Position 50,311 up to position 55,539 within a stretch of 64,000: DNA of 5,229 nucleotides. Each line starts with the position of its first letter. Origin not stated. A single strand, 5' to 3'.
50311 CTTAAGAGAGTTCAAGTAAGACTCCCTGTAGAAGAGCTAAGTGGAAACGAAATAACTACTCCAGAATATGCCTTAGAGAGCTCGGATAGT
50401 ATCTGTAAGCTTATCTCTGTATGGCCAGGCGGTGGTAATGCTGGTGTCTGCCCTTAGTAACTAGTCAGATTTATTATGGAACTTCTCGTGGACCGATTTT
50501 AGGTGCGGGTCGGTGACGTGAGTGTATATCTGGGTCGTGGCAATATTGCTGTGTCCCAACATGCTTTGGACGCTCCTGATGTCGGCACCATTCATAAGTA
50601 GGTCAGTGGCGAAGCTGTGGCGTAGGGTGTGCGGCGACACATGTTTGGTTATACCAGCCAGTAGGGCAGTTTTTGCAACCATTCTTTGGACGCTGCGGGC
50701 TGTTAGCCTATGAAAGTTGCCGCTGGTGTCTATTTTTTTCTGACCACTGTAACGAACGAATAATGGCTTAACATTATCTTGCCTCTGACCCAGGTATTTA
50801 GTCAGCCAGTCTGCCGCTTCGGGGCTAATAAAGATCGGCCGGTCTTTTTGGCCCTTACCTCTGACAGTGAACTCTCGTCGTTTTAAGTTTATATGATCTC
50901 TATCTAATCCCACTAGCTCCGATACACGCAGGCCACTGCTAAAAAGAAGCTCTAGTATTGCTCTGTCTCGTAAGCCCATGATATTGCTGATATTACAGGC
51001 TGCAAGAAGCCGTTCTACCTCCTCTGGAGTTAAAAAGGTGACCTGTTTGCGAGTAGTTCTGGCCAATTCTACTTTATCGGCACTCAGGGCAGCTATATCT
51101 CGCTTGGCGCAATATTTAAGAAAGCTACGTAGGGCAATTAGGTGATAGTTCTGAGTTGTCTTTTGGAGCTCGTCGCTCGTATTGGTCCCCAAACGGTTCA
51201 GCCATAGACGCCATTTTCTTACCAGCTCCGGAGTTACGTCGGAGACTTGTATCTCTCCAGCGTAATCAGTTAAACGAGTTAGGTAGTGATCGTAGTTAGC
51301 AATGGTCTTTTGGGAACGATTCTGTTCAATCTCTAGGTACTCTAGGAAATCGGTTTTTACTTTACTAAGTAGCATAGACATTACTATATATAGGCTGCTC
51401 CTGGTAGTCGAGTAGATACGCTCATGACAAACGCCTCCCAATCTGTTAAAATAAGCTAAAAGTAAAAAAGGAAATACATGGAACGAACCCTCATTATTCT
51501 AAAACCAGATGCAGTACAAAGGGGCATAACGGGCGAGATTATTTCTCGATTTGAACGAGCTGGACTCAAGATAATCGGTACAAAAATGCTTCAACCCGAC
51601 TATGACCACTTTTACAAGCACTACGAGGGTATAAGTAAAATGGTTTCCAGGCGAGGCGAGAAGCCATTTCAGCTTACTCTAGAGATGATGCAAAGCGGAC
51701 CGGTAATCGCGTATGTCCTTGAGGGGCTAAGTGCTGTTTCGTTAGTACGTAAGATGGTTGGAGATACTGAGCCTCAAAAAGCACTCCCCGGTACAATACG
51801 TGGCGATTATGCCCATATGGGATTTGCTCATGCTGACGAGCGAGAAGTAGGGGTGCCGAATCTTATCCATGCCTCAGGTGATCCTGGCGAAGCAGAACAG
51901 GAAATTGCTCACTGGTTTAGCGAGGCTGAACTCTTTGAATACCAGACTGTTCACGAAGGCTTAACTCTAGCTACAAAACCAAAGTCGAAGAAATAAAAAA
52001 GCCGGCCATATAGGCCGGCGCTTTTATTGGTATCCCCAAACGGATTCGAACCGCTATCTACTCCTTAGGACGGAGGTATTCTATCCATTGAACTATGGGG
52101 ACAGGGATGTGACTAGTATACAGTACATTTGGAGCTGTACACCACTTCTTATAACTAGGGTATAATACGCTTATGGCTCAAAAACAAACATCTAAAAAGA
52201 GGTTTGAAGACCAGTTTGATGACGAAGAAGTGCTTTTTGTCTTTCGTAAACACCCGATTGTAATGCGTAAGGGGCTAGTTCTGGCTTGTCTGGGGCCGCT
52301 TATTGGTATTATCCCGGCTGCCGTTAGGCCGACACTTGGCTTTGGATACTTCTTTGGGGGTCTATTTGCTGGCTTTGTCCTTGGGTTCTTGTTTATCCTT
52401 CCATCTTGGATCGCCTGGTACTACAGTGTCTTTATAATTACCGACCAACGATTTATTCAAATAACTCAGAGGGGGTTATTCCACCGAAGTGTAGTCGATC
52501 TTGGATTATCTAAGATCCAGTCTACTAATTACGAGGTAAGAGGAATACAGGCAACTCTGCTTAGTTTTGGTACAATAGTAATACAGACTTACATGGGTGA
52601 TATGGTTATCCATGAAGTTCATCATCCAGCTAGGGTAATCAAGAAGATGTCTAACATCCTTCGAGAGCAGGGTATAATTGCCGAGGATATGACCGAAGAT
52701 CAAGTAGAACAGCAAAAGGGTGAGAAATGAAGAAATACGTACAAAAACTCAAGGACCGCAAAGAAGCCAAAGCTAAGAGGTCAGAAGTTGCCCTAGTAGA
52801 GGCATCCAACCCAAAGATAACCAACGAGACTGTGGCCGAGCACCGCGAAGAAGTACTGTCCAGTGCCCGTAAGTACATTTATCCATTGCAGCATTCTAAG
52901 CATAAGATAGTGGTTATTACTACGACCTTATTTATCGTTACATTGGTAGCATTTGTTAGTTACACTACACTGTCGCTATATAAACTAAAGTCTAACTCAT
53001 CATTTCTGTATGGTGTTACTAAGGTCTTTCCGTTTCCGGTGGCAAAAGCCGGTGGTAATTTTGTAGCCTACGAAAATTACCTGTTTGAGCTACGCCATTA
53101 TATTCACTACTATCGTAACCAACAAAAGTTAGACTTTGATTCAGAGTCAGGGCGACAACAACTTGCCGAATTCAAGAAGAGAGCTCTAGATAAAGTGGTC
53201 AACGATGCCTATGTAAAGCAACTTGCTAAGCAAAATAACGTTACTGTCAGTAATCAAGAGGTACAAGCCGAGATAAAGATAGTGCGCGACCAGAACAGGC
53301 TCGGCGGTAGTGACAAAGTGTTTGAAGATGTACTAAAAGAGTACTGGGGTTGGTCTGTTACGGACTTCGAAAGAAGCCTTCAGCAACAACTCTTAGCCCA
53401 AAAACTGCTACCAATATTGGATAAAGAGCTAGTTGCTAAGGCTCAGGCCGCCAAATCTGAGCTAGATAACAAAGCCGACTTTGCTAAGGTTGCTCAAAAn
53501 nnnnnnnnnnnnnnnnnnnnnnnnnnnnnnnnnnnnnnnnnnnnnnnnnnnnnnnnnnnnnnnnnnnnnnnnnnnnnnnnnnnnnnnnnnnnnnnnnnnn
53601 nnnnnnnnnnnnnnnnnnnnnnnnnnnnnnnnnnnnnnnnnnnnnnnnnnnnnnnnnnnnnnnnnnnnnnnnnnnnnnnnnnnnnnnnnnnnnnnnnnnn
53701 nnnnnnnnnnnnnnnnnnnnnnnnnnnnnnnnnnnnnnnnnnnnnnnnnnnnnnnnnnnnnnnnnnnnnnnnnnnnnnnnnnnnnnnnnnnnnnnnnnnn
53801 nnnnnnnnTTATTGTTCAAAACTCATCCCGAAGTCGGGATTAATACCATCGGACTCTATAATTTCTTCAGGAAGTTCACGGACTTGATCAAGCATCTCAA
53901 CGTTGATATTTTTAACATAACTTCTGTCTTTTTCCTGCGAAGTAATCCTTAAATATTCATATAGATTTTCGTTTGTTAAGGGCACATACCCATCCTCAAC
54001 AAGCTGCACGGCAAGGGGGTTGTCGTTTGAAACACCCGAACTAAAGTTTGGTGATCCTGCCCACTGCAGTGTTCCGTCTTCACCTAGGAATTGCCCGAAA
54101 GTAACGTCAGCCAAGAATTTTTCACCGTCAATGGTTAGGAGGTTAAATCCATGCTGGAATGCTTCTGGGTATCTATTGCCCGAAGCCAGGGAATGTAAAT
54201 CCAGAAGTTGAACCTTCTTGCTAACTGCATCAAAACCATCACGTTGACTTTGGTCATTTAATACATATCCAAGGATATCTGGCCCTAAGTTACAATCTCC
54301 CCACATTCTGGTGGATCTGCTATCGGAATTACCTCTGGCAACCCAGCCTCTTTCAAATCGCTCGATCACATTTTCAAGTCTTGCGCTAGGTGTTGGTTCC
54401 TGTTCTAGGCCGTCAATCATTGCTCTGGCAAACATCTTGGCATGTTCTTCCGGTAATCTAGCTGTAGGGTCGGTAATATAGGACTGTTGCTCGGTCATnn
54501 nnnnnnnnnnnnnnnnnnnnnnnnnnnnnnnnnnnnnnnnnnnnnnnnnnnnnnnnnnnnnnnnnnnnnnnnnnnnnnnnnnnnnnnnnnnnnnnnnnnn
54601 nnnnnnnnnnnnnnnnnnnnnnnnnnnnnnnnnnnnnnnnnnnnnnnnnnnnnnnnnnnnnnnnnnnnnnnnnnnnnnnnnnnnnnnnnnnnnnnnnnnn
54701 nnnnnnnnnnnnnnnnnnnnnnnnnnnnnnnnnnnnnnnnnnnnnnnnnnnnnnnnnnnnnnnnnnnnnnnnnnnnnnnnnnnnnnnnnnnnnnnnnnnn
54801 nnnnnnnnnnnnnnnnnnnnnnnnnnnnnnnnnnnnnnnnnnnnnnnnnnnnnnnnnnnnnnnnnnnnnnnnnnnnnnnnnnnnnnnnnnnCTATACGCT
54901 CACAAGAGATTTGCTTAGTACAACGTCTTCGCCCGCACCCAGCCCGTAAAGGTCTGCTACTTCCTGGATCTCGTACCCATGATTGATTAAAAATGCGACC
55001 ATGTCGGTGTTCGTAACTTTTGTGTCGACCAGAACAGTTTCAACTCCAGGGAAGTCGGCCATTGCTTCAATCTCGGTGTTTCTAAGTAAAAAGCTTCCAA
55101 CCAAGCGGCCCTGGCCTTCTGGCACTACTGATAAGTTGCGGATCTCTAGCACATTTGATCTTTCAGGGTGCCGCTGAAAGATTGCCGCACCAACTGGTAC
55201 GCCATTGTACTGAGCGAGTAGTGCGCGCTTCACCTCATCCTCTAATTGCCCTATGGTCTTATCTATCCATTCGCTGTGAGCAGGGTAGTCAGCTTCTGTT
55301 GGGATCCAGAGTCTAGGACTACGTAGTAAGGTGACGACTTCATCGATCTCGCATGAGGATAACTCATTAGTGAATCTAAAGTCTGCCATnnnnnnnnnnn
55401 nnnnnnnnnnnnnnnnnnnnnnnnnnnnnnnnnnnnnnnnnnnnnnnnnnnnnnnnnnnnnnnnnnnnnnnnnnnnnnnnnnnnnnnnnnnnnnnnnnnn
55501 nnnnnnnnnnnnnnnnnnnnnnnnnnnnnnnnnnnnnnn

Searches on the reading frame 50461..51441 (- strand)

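Call 12: search_protein_families(library=pfam, proteins=[window:50461-51441:-], max_evalue=0.001)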
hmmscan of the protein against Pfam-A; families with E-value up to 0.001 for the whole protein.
window:50461-51441:- (326 aa): 4 families
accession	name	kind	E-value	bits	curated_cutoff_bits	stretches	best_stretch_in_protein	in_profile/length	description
PF00589.27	Phage_integrase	-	3.4e-46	157.6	27.1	1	136-311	2-170/172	Phage integrase family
PF02899.23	Phage_int_SAM_1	-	1.9e-11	44.5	22.3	1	31-113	3-81/83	Phage integrase, N-terminal SAM-like domain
PF13102.12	Phage_int_SAM_5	-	2.5e-09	37.8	22.3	1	38-118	13-89/98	Phage integrase SAM-like domain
PF13495.12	Phage_int_SAM_4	-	1.9e-05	25.4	27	1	32-116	5-83/85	Phage integrase, N-terminal SAM-like domain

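Call 42: search_protein_families(library=ncbifam, proteins=[window:50461-51441:-], max_evalue=0.001)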
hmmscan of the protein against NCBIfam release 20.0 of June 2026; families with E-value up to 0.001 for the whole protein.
window:50461-51441:- (326 aa): 12 families
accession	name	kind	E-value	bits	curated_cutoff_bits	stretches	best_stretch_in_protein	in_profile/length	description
TIGR02225.1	recomb_XerD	equivalog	9.9e-76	254.8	329.6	1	31-324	2-289/290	site-specific tyrosine recombinase XerD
TIGR02224.1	recomb_XerC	equivalog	3.1e-75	253.3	335.15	1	31-325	2-293/295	tyrosine recombinase XerC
NF001399.0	PRK00283.1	subfamily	2.1e-72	243.9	279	1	30-324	10-298/300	tyrosine recombinase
NF040815.2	recomb_XerA_Arch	equivalog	1e-70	238.3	220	1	31-317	2-262/263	site-specific tyrosine recombinase/integron integrase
NF002331.0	PRK01287.1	subfamily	3.3e-57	194.1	371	1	25-322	26-325/365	site-specific tyrosine recombinase XerC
TIGR02249.1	integrase_gron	subfamily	4.2e-41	141.3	265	2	242-318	233-309/315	integron integrase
NF003462.0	PRK05084.1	equivalog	6.2e-35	120.6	267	1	158-321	196-356/360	tyrosine recombinase XerS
NF011946.0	PRK15417.1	equivalog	6.9e-25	87.9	435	2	244-311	250-317/337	integron integrase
NF007371.0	PRK09871.1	subfamily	1e-13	51.3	222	1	135-319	5-184/198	tyrosine-type DNA invertase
NF007370.0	PRK09870.1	subfamily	1.3e-13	51.1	221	1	130-320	6-190/200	tyrosine-type DNA invertase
NF040693.1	recomb_GmtY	equivalog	2.9e-08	33.4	340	1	215-312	338-435/441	gamma-mobile-trio recombinase GmtY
NF041502.1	integrase_1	equivalog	1.2e-05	24.3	350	1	258-319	309-370/484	site-specific integrase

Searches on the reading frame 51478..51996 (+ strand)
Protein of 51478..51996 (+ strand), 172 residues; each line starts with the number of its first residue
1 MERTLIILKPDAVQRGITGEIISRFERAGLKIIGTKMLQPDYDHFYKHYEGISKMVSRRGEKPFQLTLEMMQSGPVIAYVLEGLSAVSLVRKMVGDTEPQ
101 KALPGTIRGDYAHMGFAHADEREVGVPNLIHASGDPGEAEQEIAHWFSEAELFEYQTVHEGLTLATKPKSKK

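Call 12: search_protein_families(library=pfam, proteins=[window:51478-51996:+], max_evalue=0.001)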
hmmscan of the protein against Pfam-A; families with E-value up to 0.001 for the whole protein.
window:51478-51996:+ (172 aa): 1 family
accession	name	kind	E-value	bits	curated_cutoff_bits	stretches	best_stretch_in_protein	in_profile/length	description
PF00334.24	NDK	-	6.8e-40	136.5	27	1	2-151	1-134/135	Nucleoside diphosphate kinase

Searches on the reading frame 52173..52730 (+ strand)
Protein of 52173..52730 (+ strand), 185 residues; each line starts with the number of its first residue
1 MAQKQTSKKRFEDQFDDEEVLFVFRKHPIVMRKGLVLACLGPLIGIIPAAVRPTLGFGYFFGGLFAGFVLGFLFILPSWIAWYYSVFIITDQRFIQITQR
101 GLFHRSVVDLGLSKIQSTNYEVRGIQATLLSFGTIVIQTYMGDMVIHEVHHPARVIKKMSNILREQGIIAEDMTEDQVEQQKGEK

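Call 6: search_protein_families(library=pfam, proteins=[window:52173-52730:+], max_evalue=0.01)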
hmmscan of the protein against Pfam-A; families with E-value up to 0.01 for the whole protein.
window:52173-52730:+ (185 aa): 2 families
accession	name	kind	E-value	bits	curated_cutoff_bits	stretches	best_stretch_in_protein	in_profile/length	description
PF03703.20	bPH_2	-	2.3e-05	25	22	1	82-158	1-70/78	Bacterial PH domain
PF14470.12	bPH_3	-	0.0086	17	23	0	84-124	22-62/95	Bacterial PH domain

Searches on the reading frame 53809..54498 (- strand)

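Call 6: search_protein_families(library=pfam, proteins=[window:53809-54498:-], max_evalue=0.01)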
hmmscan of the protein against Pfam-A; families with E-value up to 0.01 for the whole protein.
window:53809-54498:- (229 aa): 1 family
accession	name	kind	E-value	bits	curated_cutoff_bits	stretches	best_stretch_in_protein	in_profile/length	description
PF00797.23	Acetyltransf_2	-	0.002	18.4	22.8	1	106-136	78-108/240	N-acetyltransferase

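Call 42: search_protein_families(library=ncbifam, proteins=[window:53809-54498:-], max_evalue=0.001)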
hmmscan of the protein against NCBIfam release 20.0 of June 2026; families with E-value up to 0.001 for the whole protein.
window:53809-54498:- (229 aa): 0 families

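Call 79: search_protein_families(library=padloc, proteins=[window:53809-54498:-], max_evalue=0.001)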
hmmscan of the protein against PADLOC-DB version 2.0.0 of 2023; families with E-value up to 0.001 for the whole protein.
window:53809-54498:- (229 aa): 0 families

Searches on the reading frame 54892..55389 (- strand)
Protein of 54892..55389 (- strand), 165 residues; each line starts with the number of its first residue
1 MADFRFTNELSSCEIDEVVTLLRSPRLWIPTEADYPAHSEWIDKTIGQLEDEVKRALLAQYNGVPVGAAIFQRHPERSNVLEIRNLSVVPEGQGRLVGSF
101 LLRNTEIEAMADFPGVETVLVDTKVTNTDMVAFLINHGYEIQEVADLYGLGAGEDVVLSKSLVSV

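Call 6: search_protein_families(library=pfam, proteins=[window:54892-55389:-], max_evalue=0.01)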
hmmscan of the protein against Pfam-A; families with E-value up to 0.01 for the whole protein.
window:54892-55389:- (165 aa): 3 families
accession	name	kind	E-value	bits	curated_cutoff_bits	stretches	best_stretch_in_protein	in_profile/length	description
PF00583.31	Acetyltransf_1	-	1.4e-09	38.7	20.7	1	31-138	17-115/116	Acetyltransferase (GNAT) family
PF13508.13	Acetyltransf_7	-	9.2e-05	23.2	27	1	56-140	5-83/84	Acetyltransferase (GNAT) domain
PF13523.12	Acetyltransf_8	-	0.0034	17.5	27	0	97-146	96-144/145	Acetyltransferase (GNAT) domain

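Call 42: search_protein_families(library=ncbifam, proteins=[window:54892-55389:-], max_evalue=0.001)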
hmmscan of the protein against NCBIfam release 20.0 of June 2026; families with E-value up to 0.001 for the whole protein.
window:54892-55389:- (165 aa): 1 family
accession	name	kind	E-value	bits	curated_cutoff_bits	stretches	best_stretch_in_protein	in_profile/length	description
NF007530.0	PRK10146.1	equivalog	2.1e-05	24.8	142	1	47-140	40-134/144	aminoalkylphosphonate N-acetyltransferase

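Call 61: find_homologous_proteins(query=window:54892-55389:-, max_evalue=1e-10)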
Query window:54892-55389:- (165 aa): 84 proteins with E <= 1e-10 among 200 candidates.
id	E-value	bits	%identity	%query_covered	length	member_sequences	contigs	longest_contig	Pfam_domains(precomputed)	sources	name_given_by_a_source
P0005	2.4e-102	357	100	100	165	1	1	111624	PF00583.32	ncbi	-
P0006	1.3e-81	290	81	99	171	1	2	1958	PF13508.14,PF00583.32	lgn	-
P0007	1.2e-57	212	59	99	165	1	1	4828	PF00583.32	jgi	jgi:ribosomal protein S18 acetylase RimI-like enzyme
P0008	1.7e-56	208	56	99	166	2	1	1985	PF00583.32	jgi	jgi:ribosomal protein S18 acetylase RimI-like enzyme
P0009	9.9e-53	196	57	98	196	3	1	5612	PF00583.32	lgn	-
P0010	1.8e-52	195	56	99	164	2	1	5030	PF00583.32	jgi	jgi:ribosomal protein S18 acetylase RimI-like enzyme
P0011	2.1e-52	195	57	97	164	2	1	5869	PF00583.32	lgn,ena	-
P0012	2.1e-52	195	55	98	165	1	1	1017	PF00583.32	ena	-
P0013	2.5e-52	195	58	98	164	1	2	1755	PF00583.32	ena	-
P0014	3.5e-52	195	56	98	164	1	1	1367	PF00583.32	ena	-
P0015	3.8e-52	194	61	98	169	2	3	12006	PF00583.32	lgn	-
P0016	9.3e-52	193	55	99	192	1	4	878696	PF00583.32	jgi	jgi:ribosomal protein S18 acetylase RimI-like enzyme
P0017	1.2e-51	193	54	100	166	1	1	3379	PF13508.14,PF00583.32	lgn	-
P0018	4.6e-50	188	55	98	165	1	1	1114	PF00583.32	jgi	jgi:ribosomal protein S18 acetylase RimI-like enzyme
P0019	5.5e-50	187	52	98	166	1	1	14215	PF13508.14,PF00583.32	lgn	-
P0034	1.2e-47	180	52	99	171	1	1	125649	PF00583.32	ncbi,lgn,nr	ncbi:MAG: hypothetical protein JWO99_26 [Candidatus Saccharibacteria bacterium]|nr:hypothetical prot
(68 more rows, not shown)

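Call 62: find_encoding_contigs(protein=P0015, flank=6000, max_places=3)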
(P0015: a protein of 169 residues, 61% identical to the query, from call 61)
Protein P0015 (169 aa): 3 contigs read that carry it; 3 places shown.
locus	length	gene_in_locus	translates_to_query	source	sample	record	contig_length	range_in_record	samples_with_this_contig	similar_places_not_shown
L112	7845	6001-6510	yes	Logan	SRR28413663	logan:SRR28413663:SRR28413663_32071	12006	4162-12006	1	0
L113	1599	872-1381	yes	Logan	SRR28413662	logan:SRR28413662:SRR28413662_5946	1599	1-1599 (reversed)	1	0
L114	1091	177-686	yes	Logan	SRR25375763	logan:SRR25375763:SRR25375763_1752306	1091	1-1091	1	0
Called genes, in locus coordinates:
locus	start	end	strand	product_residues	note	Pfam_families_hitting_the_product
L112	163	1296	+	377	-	PF03990:DUF348, PF07501:G5, PF01464:SLT (weak)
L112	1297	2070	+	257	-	PF00398:RrnaAD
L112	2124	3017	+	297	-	-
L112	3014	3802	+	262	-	-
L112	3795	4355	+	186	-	PF00702:Hydrolase, PF13419:HAD_2 (weak), PF13242:Hydrolase_like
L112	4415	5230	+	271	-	-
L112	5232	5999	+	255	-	PF01261:AP_endonuc_2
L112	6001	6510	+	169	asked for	PF00583:Acetyltransf_1 (weak)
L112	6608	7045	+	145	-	PF13302:Acetyltransf_3, PF00583:Acetyltransf_1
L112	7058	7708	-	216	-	PF02586:SRAP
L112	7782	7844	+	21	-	?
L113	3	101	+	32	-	?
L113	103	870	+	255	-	PF01261:AP_endonuc_2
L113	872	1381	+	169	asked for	PF00583:Acetyltransf_1 (weak)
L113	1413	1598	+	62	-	?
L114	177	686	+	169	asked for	PF00583:Acetyltransf_1 (weak)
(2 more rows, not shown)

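Call 63: find_encoding_contigs(protein=P0034, flank=8000, max_places=2)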
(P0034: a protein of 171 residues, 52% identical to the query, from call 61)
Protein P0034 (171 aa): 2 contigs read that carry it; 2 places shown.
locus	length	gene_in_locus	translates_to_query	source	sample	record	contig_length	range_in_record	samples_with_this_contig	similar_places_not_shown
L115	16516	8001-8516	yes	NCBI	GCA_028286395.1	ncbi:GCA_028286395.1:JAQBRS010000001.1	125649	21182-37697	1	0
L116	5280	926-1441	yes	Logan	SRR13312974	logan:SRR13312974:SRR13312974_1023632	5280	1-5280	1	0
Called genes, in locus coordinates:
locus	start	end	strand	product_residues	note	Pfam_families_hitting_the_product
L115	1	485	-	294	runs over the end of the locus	PF01745:IPT (weak), PF13671:AAA_33 (faint), PF01715:IPPT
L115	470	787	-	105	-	PF01035:DNA_binding_1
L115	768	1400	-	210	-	PF06941:NT5C (weak)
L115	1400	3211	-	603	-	PF07973:tRNA_SAD, PF00587:tRNA-synt_2b, PF03129:HGTP_anticodon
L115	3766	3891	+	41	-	-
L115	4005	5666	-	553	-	-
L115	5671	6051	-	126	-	-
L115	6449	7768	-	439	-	PF13517:FG-GAP_3 (faint), PF01551:Peptidase_M23 (weak), PF01839:FG-GAP (faint)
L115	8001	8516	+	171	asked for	PF00583:Acetyltransf_1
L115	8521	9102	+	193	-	-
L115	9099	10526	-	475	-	PF00128:Alpha-amylase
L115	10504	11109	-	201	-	PF00081:Sod_Fe_N, PF02777:Sod_Fe_C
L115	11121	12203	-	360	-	PF13624:SurA_N_3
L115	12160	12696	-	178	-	PF03703:bPH_2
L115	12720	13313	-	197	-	-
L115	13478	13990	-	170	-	PF00334:NDK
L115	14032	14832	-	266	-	PF02673:BacA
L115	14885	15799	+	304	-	PF02899:Phage_int_SAM_1, PF13102:Phage_int_SAM_5, PF13495:Phage_int_SAM_4 (weak), PF00589:Phage_integrase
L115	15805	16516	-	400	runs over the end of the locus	-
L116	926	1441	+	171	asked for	PF00583:Acetyltransf_1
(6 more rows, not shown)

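Call 64: find_encoding_contigs(protein=P0016, flank=8000, max_places=2)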
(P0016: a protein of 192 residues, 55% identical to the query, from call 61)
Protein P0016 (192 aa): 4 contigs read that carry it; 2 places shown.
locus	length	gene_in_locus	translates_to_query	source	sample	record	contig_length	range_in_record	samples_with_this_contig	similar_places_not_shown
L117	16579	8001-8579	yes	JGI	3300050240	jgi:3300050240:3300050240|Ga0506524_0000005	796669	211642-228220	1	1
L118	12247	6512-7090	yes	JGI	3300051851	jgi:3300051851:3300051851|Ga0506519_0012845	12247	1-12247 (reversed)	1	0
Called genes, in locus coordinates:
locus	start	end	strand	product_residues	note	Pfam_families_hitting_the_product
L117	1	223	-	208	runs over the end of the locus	PF13483:Lactamase_B_3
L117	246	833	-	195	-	-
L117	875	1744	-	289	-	PF13238:AAA_18 (faint), PF01715:IPPT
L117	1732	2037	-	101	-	PF01035:DNA_binding_1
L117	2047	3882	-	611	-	PF07973:tRNA_SAD, PF00587:tRNA-synt_2b, PF03129:HGTP_anticodon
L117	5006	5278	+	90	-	-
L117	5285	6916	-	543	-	-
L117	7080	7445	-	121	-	-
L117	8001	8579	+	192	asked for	PF00583:Acetyltransf_1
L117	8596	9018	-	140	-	-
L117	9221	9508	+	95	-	-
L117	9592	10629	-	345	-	PF13623:SurA_N_2 (weak), PF13624:SurA_N_3, PF13145:Rotamase_2, PF00639:Rotamase, PF13616:Rotamase_3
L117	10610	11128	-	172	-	PF03703:bPH_2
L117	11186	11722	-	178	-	PF04892:VanZ-LLP1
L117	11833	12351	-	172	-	PF00334:NDK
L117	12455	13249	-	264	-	PF02673:BacA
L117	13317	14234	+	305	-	PF02899:Phage_int_SAM_1, PF13102:Phage_int_SAM_5 (weak), PF13495:Phage_int_SAM_4 (faint), PF00589:Phage_integrase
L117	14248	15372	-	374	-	-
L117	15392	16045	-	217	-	-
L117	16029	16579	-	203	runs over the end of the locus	PF07963:N_methyl (weak)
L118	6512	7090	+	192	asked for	PF00583:Acetyltransf_1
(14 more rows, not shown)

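Call 68: find_encoding_contigs(protein=P0006, flank=3000, max_places=3)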
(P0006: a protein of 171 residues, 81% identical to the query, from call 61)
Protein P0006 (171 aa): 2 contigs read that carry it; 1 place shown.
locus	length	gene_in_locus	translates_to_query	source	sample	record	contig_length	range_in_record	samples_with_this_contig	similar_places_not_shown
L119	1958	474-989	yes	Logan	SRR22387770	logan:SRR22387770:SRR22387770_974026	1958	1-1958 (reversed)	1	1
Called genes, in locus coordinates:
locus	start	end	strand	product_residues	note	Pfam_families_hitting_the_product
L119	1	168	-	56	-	?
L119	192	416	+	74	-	-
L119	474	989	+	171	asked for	PF00583:Acetyltransf_1, PF13508:Acetyltransf_7 (weak)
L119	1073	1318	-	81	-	-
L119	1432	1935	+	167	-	-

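Call 79: search_protein_families(library=padloc, proteins=[window:54892-55389:-], max_evalue=0.001)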
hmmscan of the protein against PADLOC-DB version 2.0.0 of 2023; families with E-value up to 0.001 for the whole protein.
window:54892-55389:- (165 aa): 1 family
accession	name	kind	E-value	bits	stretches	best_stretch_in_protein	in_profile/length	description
PDLC04421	PDC-M11A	-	5.3e-05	20.1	1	32-161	176-300/486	-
